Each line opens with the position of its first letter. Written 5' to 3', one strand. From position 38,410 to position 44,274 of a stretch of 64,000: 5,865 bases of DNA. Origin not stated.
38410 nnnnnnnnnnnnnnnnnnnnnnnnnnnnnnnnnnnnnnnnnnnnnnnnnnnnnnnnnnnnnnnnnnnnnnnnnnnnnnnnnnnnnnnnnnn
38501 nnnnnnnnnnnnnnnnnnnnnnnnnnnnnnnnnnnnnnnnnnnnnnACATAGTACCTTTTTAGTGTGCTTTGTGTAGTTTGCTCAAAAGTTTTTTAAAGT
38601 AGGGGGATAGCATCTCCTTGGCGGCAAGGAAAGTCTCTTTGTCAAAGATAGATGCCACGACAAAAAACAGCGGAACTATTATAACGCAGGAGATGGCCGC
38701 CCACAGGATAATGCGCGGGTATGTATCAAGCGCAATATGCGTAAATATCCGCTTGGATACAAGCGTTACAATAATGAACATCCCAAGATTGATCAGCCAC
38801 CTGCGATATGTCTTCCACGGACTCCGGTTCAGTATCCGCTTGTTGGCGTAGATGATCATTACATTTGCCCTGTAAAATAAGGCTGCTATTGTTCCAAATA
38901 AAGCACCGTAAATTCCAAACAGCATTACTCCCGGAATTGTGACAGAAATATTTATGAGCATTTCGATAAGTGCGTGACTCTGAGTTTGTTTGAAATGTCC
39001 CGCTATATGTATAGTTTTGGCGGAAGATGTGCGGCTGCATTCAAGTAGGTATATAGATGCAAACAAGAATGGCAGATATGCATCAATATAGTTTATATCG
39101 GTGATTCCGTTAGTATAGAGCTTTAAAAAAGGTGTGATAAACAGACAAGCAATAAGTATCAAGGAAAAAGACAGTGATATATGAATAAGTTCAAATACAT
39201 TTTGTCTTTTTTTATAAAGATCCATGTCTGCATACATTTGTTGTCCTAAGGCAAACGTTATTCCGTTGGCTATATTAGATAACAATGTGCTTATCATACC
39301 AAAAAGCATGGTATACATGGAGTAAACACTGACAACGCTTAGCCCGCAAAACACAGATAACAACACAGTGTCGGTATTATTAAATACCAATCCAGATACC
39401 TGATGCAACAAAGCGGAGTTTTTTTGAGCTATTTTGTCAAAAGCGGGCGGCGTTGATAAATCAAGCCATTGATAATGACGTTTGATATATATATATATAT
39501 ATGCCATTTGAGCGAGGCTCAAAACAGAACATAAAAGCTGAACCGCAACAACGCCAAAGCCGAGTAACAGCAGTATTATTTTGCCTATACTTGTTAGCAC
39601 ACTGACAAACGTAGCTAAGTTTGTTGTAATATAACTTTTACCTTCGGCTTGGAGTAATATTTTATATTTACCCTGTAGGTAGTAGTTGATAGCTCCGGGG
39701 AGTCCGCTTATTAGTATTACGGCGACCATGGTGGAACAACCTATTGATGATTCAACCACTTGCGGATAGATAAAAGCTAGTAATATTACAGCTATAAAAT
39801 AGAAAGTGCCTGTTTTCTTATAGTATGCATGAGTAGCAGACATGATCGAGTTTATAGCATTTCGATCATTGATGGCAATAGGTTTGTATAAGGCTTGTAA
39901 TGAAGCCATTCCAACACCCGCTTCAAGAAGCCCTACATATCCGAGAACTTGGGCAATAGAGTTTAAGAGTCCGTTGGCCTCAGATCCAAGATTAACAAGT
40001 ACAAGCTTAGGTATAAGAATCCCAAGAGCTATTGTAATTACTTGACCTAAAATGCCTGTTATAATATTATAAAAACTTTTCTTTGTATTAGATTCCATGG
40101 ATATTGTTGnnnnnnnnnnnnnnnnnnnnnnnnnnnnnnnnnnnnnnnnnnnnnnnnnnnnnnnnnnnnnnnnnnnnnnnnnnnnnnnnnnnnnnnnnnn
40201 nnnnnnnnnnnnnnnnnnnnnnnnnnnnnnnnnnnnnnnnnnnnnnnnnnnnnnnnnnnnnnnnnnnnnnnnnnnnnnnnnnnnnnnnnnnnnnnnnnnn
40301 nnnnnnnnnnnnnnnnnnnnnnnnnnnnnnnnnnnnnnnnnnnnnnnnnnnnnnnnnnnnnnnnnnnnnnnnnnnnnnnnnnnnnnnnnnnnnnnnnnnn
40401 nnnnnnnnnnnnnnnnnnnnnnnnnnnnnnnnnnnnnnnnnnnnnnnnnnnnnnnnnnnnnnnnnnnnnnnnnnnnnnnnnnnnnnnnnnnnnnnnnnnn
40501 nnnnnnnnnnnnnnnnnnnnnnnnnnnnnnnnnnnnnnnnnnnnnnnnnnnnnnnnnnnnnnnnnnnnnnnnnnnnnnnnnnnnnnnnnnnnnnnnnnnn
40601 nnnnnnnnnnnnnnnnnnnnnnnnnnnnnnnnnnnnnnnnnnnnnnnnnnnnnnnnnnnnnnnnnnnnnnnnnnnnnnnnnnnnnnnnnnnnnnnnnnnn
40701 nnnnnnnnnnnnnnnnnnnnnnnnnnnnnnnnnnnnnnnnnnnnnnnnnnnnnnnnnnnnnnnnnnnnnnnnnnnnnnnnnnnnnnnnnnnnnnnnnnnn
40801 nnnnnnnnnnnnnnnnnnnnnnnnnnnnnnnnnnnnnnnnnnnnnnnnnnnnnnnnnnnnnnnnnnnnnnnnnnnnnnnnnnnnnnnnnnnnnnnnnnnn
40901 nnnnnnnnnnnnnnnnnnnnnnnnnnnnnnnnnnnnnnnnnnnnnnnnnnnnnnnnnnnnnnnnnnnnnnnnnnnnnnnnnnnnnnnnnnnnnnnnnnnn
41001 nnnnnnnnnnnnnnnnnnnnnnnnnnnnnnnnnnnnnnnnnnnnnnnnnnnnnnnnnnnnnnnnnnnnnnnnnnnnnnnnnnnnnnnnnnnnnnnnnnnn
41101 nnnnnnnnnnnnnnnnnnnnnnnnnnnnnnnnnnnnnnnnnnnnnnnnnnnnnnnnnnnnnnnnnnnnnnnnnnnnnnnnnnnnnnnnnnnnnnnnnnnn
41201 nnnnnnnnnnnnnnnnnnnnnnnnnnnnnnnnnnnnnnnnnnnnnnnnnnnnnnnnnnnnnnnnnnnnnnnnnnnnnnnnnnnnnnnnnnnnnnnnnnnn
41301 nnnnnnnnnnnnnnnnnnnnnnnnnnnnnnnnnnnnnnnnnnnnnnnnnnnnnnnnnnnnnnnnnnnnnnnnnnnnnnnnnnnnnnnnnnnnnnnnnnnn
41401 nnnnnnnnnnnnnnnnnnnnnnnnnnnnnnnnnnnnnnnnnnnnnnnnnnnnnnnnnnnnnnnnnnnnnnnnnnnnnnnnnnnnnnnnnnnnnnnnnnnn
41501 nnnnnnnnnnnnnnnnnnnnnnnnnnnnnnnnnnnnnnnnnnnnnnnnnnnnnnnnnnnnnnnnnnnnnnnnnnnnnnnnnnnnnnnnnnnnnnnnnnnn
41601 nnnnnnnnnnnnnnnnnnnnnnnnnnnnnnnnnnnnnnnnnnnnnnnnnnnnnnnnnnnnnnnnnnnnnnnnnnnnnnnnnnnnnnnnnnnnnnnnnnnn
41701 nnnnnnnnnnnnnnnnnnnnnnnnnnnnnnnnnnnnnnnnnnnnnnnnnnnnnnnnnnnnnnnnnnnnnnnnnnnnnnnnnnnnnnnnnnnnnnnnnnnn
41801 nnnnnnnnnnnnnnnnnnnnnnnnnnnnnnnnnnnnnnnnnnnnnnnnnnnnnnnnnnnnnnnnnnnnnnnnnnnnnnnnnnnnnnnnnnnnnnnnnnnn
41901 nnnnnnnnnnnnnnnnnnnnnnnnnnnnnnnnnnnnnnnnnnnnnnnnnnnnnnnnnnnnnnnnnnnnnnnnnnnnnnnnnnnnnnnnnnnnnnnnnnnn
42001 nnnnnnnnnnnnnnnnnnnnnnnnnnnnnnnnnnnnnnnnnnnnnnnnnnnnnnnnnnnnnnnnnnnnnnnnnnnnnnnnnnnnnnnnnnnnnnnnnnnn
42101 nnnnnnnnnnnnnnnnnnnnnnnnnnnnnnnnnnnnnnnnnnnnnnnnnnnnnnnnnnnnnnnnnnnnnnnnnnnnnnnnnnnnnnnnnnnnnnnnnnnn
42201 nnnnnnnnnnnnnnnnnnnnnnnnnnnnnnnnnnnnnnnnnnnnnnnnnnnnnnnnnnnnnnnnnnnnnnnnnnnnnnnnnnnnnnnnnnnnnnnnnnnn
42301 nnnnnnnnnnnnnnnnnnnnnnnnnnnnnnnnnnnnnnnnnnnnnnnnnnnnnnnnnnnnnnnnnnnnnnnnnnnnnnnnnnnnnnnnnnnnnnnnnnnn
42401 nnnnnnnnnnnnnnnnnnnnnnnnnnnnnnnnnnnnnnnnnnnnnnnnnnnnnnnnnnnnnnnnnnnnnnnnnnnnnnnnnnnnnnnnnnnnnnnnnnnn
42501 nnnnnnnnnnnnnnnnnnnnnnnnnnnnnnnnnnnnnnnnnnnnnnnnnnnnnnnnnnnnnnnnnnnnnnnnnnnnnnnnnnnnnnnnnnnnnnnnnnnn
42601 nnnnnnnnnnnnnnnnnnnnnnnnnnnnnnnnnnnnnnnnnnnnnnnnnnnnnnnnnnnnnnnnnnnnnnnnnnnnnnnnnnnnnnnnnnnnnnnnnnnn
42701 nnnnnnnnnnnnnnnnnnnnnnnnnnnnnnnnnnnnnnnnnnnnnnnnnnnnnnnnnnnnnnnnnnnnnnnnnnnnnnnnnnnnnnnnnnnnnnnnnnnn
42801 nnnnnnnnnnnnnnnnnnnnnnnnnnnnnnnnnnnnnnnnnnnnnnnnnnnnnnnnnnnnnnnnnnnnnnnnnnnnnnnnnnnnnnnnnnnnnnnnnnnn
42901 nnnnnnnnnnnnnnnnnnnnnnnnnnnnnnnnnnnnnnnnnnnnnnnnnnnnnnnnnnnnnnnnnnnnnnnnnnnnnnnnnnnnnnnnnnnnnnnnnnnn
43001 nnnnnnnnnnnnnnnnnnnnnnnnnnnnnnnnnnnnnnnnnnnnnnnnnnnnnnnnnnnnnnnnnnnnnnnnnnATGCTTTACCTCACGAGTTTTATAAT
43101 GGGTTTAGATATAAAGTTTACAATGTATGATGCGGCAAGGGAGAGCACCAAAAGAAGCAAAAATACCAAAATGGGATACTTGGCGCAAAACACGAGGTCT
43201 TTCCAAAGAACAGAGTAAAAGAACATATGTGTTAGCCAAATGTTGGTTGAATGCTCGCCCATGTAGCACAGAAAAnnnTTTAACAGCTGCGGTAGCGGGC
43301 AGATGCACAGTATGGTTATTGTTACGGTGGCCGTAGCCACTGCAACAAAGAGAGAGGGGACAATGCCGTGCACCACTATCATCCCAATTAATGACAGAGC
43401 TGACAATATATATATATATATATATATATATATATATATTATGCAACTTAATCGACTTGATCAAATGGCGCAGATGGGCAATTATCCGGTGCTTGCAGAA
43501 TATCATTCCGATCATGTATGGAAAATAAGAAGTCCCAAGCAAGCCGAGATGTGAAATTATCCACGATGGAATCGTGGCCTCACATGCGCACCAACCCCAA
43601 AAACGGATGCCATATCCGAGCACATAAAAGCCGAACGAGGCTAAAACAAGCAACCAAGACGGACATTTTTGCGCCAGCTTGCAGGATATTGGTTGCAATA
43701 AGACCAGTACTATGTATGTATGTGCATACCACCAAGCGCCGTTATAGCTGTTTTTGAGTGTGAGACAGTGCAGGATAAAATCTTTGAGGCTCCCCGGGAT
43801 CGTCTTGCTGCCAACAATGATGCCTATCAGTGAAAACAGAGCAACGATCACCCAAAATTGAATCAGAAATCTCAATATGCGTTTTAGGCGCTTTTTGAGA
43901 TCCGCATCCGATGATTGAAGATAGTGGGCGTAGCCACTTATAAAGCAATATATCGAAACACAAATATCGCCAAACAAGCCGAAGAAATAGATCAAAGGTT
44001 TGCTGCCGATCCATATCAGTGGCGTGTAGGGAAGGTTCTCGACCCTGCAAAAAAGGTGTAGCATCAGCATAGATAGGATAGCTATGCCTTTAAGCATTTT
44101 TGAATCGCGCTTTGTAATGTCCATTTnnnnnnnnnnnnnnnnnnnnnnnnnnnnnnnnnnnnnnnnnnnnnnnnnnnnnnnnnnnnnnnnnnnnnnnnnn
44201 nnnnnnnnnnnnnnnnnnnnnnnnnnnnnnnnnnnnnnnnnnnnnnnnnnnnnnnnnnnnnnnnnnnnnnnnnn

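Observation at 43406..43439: (AT)17 tract splits an O-acetyltransferase-type gene into two frames: a second phase switch in the same locus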

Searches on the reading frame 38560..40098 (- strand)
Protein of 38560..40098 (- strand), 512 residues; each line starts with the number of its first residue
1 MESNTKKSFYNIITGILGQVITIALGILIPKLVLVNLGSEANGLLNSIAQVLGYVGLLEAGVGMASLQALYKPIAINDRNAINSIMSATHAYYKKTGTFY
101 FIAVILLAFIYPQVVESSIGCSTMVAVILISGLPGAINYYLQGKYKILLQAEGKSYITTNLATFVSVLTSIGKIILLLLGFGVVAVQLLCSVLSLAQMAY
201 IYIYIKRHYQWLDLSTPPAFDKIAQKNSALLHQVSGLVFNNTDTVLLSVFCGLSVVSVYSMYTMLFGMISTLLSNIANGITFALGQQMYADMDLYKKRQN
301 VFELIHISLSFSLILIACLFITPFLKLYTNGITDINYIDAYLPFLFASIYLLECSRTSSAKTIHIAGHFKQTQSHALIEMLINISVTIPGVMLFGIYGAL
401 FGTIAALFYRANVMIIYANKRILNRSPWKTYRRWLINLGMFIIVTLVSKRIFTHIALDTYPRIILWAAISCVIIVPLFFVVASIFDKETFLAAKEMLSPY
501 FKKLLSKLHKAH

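Call 7: search_protein_families(library=pfam, proteins=[window:38560-40098:-], max_evalue=0.01)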
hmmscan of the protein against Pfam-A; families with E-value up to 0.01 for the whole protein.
window:38560-40098:- (512 aa): 0 families

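Call 64: search_protein_families(library=ncbifam, proteins=[window:38560-40098:-], max_evalue=0.01)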
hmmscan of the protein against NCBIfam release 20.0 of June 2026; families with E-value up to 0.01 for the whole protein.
window:38560-40098:- (512 aa): 0 families

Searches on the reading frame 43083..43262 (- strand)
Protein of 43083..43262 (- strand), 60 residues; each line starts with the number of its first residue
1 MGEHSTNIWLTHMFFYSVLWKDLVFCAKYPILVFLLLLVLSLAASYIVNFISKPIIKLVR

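Call 70: find_encoding_contigs(protein=window:43083-43262:-, flank=10000, max_places=10)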
Protein seq(60 aa) (60 aa): 2 contigs read that carry it; 2 places shown.
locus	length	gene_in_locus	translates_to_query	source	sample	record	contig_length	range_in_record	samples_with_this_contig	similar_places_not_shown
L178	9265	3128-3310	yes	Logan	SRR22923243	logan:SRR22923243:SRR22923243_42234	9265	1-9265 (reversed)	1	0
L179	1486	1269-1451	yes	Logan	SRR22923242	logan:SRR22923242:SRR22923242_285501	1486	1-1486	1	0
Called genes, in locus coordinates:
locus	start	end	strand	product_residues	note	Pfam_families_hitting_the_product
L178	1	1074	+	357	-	?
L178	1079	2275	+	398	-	PF20706:GT4-conflict (weak), PF00534:Glycos_transf_1, PF13692:Glyco_trans_1_4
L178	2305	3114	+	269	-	PF01757:Acyl_transf_3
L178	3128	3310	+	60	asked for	-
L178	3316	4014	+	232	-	PF05704:Caps_synth, PF12919:TcdA_TcdB (faint), PF04488:Gly_transf_sug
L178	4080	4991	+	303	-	PF04230:PS_pyruv_trans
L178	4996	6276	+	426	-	-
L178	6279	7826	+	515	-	PF01943:Polysacc_synt (weak)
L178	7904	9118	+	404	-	PF14907:NTP_transf_5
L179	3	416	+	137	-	?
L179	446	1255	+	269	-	PF01757:Acyl_transf_3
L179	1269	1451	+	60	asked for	-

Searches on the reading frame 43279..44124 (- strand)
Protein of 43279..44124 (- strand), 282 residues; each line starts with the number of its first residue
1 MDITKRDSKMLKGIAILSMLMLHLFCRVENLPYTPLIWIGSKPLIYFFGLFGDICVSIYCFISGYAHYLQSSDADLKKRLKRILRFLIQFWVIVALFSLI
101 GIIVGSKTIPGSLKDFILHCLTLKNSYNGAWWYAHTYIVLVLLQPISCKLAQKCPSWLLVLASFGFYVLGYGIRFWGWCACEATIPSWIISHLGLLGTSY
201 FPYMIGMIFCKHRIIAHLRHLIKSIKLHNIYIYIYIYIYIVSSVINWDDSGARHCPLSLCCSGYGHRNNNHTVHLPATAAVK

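Call 15: list_cluster_members(proteins=[P0001, window:43279-44124:-, P0002, P0085])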
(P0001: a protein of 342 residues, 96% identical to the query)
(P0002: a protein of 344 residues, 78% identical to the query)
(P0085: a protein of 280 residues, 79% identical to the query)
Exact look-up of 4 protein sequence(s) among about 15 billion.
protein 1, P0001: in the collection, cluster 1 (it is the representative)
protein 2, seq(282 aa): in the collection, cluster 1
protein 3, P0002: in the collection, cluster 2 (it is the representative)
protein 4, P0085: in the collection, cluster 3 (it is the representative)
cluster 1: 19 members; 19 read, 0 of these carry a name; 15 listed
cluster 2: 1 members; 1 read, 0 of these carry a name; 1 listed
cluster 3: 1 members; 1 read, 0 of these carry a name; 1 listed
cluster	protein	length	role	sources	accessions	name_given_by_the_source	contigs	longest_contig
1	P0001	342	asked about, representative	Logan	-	-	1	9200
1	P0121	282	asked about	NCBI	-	-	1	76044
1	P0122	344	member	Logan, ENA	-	-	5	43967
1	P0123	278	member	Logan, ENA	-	-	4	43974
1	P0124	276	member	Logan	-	-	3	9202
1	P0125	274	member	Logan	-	-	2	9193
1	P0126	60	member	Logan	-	-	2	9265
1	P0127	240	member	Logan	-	-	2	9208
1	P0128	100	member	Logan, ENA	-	-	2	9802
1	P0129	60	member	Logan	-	-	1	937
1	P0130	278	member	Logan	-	-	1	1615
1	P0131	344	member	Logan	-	-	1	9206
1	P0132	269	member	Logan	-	-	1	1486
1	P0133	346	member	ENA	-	-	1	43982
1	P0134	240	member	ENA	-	-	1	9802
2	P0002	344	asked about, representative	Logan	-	-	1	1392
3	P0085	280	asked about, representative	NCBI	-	-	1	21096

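Call 19: find_encoding_contigs(protein=P0122, flank=10000, max_places=10)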
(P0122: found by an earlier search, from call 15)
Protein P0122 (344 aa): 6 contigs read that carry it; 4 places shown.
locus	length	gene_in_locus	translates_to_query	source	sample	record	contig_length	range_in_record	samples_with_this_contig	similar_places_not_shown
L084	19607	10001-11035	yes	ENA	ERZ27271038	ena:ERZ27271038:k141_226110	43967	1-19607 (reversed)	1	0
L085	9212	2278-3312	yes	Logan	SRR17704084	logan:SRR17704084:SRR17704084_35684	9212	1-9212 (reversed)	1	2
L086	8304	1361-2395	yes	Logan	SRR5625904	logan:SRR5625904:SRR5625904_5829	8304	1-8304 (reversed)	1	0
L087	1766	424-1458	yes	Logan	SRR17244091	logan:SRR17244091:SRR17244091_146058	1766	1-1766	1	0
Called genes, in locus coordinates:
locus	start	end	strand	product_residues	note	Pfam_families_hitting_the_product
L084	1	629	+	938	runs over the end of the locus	-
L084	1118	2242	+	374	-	PF01041:DegT_DnrJ_EryC1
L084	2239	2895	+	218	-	PF02397:Bac_transf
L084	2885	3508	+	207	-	PF17836:PglD_N, PF25084:LbH_EIF2B (faint), PF25087:GMPPB_C (faint), PF00132:Hexapep (weak)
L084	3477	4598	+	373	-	PF13477:Glyco_trans_4_2, PF13439:Glyco_transf_4 (weak), PF13579:Glyco_trans_4_4 (weak), PF20706:GT4-conflict (weak), PF00534:Glycos_transf_1, PF13692:Glyco_trans_1_4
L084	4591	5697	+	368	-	PF14897:EpsG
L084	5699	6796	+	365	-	PF13439:Glyco_transf_4, PF13579:Glyco_trans_4_4, PF20706:GT4-conflict (weak), PF00534:Glycos_transf_1, PF13692:Glyco_trans_1_4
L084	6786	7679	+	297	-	PF00535:Glycos_transf_2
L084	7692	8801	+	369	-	-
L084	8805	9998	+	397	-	PF20706:GT4-conflict (weak), PF00534:Glycos_transf_1, PF13692:Glyco_trans_1_4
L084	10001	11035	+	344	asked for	PF01757:Acyl_transf_3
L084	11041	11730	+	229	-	PF05704:Caps_synth, PF12919:TcdA_TcdB (faint), PF04488:Gly_transf_sug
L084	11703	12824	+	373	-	PF04230:PS_pyruv_trans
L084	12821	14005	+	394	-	PF00534:Glycos_transf_1, PF13692:Glyco_trans_1_4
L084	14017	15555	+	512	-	-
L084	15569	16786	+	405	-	PF14907:NTP_transf_5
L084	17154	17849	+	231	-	PF04199:Cyclase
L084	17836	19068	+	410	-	PF13173:AAA_14, PF13635:DUF4143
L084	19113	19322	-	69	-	-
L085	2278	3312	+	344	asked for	PF01757:Acyl_transf_3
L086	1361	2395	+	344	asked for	PF01757:Acyl_transf_3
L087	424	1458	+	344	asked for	PF01757:Acyl_transf_3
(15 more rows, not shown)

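Call 20: find_encoding_contigs(protein=P0123, flank=10000, max_places=10)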
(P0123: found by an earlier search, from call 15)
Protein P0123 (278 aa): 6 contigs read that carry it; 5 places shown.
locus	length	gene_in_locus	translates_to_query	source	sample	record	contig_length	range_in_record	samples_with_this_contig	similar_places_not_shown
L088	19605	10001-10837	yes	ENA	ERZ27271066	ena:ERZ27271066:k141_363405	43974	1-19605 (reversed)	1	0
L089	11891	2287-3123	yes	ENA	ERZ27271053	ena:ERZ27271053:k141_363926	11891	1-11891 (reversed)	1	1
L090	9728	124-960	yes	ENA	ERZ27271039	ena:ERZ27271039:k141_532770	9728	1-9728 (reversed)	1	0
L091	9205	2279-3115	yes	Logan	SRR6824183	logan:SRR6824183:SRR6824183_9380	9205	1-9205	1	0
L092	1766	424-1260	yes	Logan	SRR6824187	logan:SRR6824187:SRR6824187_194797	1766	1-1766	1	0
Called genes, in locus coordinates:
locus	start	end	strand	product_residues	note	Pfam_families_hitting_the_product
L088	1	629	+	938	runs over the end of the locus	-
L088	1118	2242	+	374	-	PF01041:DegT_DnrJ_EryC1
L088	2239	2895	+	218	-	PF02397:Bac_transf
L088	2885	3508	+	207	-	PF17836:PglD_N, PF25084:LbH_EIF2B (faint), PF25087:GMPPB_C (faint), PF00132:Hexapep (weak)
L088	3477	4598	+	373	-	PF13477:Glyco_trans_4_2, PF13439:Glyco_transf_4 (weak), PF13579:Glyco_trans_4_4 (weak), PF20706:GT4-conflict (weak), PF00534:Glycos_transf_1, PF13692:Glyco_trans_1_4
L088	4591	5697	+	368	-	PF14897:EpsG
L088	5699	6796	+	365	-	PF13439:Glyco_transf_4, PF13579:Glyco_trans_4_4, PF20706:GT4-conflict (weak), PF00534:Glycos_transf_1, PF13692:Glyco_trans_1_4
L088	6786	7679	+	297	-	PF00535:Glycos_transf_2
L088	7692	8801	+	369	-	-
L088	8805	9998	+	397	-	PF20706:GT4-conflict (weak), PF00534:Glycos_transf_1, PF13692:Glyco_trans_1_4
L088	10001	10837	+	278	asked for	PF01757:Acyl_transf_3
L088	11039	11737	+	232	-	PF05704:Caps_synth, PF12919:TcdA_TcdB (faint), PF04488:Gly_transf_sug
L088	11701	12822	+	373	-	PF04230:PS_pyruv_trans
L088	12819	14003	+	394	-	PF00534:Glycos_transf_1, PF13692:Glyco_trans_1_4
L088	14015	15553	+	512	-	-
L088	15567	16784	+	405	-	PF14907:NTP_transf_5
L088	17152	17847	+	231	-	PF04199:Cyclase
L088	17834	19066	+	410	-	PF13173:AAA_14, PF13635:DUF4143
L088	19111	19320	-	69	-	-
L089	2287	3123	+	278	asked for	PF01757:Acyl_transf_3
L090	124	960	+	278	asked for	PF01757:Acyl_transf_3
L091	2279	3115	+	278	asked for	PF01757:Acyl_transf_3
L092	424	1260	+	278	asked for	PF01757:Acyl_transf_3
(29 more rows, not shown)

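Call 21: find_encoding_contigs(protein=P0133, flank=10000, max_places=10)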
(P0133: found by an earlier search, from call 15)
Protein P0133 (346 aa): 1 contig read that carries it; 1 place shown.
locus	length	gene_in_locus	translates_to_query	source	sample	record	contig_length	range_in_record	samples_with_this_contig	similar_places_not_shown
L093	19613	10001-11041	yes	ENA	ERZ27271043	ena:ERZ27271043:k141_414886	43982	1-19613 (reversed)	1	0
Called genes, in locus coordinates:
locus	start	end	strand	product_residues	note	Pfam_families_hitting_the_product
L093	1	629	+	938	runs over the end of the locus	-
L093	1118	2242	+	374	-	PF01041:DegT_DnrJ_EryC1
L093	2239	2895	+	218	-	PF02397:Bac_transf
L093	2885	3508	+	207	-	PF17836:PglD_N, PF25084:LbH_EIF2B (faint), PF25087:GMPPB_C (faint), PF00132:Hexapep (weak)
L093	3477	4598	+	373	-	PF13477:Glyco_trans_4_2, PF13439:Glyco_transf_4 (weak), PF13579:Glyco_trans_4_4 (weak), PF20706:GT4-conflict (weak), PF00534:Glycos_transf_1, PF13692:Glyco_trans_1_4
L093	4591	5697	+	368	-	PF14897:EpsG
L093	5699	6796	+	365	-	PF13439:Glyco_transf_4, PF13579:Glyco_trans_4_4, PF20706:GT4-conflict (weak), PF00534:Glycos_transf_1, PF13692:Glyco_trans_1_4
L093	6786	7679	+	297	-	PF00535:Glycos_transf_2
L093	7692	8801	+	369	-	-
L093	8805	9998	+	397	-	PF20706:GT4-conflict (weak), PF00534:Glycos_transf_1, PF13692:Glyco_trans_1_4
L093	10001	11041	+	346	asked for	PF01757:Acyl_transf_3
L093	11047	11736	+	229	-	PF05704:Caps_synth, PF12919:TcdA_TcdB (faint), PF04488:Gly_transf_sug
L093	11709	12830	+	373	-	PF04230:PS_pyruv_trans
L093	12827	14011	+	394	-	PF00534:Glycos_transf_1, PF13692:Glyco_trans_1_4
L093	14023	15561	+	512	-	-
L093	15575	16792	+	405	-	PF14907:NTP_transf_5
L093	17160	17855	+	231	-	PF04199:Cyclase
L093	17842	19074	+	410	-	PF13173:AAA_14, PF13635:DUF4143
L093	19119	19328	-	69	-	-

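Call 22: find_encoding_contigs(protein=P0124, flank=10000, max_places=10)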
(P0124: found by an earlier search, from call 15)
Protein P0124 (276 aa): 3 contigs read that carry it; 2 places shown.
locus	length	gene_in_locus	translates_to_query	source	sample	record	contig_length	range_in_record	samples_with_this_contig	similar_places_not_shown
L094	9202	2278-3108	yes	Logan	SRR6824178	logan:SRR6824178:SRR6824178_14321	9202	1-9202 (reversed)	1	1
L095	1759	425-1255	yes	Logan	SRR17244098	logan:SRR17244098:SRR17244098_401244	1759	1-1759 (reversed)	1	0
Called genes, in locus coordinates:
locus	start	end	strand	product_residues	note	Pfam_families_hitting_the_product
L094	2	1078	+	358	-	?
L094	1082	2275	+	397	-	PF20706:GT4-conflict (weak), PF00534:Glycos_transf_1, PF13692:Glyco_trans_1_4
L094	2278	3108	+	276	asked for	PF01757:Acyl_transf_3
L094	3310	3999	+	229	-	PF05704:Caps_synth, PF12919:TcdA_TcdB (faint), PF04488:Gly_transf_sug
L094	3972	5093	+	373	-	PF04230:PS_pyruv_trans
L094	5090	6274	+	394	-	PF00534:Glycos_transf_1, PF13692:Glyco_trans_1_4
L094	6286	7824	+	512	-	-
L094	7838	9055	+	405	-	PF14907:NTP_transf_5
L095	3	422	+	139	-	?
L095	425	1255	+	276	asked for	PF01757:Acyl_transf_3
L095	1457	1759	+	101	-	?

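Call 23: find_encoding_contigs(protein=P0125, flank=10000, max_places=10)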
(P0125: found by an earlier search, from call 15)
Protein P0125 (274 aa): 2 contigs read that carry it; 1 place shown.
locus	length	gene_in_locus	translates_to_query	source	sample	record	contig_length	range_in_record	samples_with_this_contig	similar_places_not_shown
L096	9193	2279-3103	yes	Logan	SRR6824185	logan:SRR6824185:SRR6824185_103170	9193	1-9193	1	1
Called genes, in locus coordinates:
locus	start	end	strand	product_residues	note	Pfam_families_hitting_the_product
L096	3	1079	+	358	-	?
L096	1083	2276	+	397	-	PF20706:GT4-conflict (weak), PF00534:Glycos_transf_1, PF13692:Glyco_trans_1_4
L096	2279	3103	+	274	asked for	PF01757:Acyl_transf_3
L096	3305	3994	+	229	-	PF05704:Caps_synth, PF12919:TcdA_TcdB (faint), PF04488:Gly_transf_sug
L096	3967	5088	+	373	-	PF04230:PS_pyruv_trans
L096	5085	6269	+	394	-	PF00534:Glycos_transf_1, PF13692:Glyco_trans_1_4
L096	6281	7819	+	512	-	-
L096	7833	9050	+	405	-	PF14907:NTP_transf_5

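Call 24: find_encoding_contigs(protein=P0127, flank=10000, max_places=10)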
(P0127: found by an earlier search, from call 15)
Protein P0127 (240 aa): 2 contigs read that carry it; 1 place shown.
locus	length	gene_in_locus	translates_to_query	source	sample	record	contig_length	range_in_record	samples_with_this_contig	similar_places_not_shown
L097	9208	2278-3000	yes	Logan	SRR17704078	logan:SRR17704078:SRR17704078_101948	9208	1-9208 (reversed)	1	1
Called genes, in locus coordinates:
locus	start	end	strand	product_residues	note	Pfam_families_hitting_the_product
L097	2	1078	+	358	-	?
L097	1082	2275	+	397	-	PF20706:GT4-conflict (weak), PF00534:Glycos_transf_1, PF13692:Glyco_trans_1_4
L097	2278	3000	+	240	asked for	PF01757:Acyl_transf_3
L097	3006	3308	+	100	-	-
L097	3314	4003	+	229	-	PF05704:Caps_synth, PF12919:TcdA_TcdB (faint), PF04488:Gly_transf_sug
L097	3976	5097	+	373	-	PF04230:PS_pyruv_trans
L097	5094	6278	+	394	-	PF00534:Glycos_transf_1, PF13692:Glyco_trans_1_4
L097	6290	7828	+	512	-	-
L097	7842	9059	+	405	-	PF14907:NTP_transf_5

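Call 51: find_encoding_contigs(protein=P0121, flank=2000, max_places=6)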
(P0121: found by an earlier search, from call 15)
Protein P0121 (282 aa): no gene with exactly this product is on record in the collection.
